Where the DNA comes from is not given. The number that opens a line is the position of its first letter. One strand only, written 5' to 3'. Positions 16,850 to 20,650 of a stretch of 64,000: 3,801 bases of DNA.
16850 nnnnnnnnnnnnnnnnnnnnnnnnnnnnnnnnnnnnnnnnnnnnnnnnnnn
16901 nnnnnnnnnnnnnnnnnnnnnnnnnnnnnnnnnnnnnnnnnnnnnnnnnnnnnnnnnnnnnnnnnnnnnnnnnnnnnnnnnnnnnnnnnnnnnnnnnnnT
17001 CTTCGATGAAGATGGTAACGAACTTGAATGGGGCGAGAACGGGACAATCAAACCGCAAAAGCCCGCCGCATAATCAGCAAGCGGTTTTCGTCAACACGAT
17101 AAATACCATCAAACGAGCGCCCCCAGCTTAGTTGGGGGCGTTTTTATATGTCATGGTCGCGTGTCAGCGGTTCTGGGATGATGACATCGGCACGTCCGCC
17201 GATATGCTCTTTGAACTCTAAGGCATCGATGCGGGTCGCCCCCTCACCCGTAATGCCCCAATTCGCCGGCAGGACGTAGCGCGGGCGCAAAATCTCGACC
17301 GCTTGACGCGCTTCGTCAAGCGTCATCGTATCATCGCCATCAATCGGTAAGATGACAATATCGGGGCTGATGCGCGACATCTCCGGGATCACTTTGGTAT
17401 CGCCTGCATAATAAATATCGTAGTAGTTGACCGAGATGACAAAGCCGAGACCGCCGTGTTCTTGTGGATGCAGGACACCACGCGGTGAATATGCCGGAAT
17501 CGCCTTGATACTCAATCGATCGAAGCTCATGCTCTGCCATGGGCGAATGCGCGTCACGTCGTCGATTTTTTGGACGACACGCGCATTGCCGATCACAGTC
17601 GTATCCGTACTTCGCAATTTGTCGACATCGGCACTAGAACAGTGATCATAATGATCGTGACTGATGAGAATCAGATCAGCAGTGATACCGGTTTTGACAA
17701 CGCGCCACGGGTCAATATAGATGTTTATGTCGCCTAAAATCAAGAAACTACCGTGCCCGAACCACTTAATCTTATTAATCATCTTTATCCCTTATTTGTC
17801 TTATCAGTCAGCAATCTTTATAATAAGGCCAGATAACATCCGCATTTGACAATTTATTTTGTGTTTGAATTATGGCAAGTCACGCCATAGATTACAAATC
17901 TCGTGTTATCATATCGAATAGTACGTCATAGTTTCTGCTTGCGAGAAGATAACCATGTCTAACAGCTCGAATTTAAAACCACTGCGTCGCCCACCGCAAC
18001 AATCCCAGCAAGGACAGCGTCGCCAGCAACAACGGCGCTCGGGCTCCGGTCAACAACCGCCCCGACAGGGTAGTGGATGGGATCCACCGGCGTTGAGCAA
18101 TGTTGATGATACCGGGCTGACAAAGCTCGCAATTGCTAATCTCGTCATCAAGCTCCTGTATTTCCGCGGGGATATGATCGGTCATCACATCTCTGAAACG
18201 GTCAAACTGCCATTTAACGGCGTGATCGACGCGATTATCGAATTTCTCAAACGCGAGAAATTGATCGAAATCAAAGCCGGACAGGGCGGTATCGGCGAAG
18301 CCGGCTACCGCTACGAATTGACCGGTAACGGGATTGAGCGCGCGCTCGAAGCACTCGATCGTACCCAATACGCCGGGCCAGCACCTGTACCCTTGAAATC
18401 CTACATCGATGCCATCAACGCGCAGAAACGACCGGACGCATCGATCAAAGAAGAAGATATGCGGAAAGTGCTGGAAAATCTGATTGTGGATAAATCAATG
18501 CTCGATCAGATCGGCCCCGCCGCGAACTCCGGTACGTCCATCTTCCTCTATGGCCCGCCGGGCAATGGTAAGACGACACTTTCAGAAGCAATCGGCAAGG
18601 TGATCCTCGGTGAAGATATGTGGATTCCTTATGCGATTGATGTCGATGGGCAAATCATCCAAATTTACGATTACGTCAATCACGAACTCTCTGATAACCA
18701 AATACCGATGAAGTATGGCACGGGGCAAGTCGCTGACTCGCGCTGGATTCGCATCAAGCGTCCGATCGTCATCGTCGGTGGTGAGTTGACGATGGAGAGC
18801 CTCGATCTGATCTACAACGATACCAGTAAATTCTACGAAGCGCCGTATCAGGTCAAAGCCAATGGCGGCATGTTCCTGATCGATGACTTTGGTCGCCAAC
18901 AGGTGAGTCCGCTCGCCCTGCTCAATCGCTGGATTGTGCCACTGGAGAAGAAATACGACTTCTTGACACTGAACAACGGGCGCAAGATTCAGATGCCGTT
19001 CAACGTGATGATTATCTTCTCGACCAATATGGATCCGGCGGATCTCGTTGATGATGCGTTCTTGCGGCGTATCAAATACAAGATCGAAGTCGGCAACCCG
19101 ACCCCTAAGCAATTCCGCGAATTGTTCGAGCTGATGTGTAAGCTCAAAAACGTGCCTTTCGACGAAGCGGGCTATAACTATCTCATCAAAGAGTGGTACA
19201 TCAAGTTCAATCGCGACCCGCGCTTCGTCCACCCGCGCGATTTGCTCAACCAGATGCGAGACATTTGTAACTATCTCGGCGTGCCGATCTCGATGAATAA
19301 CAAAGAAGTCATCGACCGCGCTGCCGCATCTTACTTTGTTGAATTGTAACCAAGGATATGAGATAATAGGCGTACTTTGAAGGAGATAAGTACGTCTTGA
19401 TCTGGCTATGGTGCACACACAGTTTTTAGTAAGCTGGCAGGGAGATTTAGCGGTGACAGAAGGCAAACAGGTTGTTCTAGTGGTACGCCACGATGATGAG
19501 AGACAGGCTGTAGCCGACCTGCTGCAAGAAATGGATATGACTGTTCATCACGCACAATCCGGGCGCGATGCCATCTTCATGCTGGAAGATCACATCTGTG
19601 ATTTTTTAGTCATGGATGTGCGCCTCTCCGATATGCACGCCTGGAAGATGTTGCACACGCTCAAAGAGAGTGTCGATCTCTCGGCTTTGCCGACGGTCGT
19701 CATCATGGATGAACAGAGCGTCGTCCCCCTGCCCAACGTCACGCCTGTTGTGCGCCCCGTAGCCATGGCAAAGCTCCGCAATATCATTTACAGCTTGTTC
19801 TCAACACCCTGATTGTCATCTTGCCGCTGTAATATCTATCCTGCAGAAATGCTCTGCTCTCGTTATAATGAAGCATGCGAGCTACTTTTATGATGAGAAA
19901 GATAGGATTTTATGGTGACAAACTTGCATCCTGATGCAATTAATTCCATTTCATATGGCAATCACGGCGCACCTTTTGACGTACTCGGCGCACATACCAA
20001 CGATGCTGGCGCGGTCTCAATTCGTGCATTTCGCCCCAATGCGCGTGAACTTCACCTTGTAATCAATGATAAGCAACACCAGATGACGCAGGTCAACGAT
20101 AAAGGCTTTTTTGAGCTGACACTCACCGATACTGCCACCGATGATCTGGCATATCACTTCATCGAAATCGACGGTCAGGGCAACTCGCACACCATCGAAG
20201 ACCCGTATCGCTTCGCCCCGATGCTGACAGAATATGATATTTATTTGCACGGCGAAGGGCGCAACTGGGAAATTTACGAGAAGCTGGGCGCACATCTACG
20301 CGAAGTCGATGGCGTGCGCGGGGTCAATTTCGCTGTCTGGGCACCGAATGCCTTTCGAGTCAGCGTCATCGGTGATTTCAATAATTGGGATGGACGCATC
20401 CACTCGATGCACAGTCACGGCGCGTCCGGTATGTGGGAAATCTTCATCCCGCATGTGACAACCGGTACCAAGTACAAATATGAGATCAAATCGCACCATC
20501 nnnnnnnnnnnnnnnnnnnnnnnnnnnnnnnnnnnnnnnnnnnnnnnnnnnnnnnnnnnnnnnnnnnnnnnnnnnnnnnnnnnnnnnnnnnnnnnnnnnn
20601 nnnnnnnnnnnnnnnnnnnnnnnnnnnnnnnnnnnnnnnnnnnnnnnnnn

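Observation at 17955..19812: Unclassified AAA+ ATPase with a Q/R-rich disordered N-terminus paired with a stand-alone CheY-like receiver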

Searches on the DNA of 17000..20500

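Call 112: search_rna_families(source=window, start=17000, end=20500, threshold=gathering)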
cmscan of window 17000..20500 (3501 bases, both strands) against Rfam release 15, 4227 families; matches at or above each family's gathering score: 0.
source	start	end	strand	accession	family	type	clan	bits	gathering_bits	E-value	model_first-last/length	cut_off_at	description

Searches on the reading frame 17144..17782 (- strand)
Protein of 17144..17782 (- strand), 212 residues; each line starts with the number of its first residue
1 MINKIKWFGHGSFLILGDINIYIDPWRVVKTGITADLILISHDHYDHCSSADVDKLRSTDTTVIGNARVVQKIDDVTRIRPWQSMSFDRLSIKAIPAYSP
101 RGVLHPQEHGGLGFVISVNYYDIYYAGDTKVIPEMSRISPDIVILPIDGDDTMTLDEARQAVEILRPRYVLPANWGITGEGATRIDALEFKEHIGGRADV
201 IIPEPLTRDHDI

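Call 3: search_protein_families(library=pfam, proteins=[window:17144-17782:-], max_evalue=1)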
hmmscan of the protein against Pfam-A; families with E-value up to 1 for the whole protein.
window:17144-17782:- (212 aa): 3 families
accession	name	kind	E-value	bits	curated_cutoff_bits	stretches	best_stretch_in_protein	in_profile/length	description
PF13483.12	Lactamase_B_3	-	5.5e-27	95.1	24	1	4-172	1-158/160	Beta-lactamase superfamily domain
PF12706.13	Lactamase_B_2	-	7.5e-17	62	27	1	25-172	21-197/200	Beta-lactamase superfamily domain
PF00753.33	Lactamase_B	-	1.2e-05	25.8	22.7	2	102-163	123-186/196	Metallo-beta-lactamase superfamily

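Call 4: search_protein_families(library=ncbifam, proteins=[window:17144-17782:-], max_evalue=1)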
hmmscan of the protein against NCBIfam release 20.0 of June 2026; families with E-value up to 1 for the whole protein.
window:17144-17782:- (212 aa): 5 families
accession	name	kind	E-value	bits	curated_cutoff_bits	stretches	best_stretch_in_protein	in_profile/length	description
NF001911.0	PRK00685.1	equivalog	1.7e-22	80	144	1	4-205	2-222/228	metal-dependent hydrolase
TIGR04122.1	Xnuc_lig_assoc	equivalog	0.0018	17.2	325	1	20-97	15-85/326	ligase-associated DNA damage response exonuclease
NF041851.1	cyc_nuc_deg_phdiest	equivalog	0.039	13.3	400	0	70-142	109-177/253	cyclic nucleotide-degrading phosphodiesterase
TIGR03413.1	GSH_gloB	equivalog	0.17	11.2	200.8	1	30-75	39-81/248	hydroxyacylglutathione hydrolase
NF040641.1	bifunc_ST_SDO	equivalog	0.17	10.7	625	1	29-71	196-239/423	bifunctional sulfur transferase/dioxygenase Blh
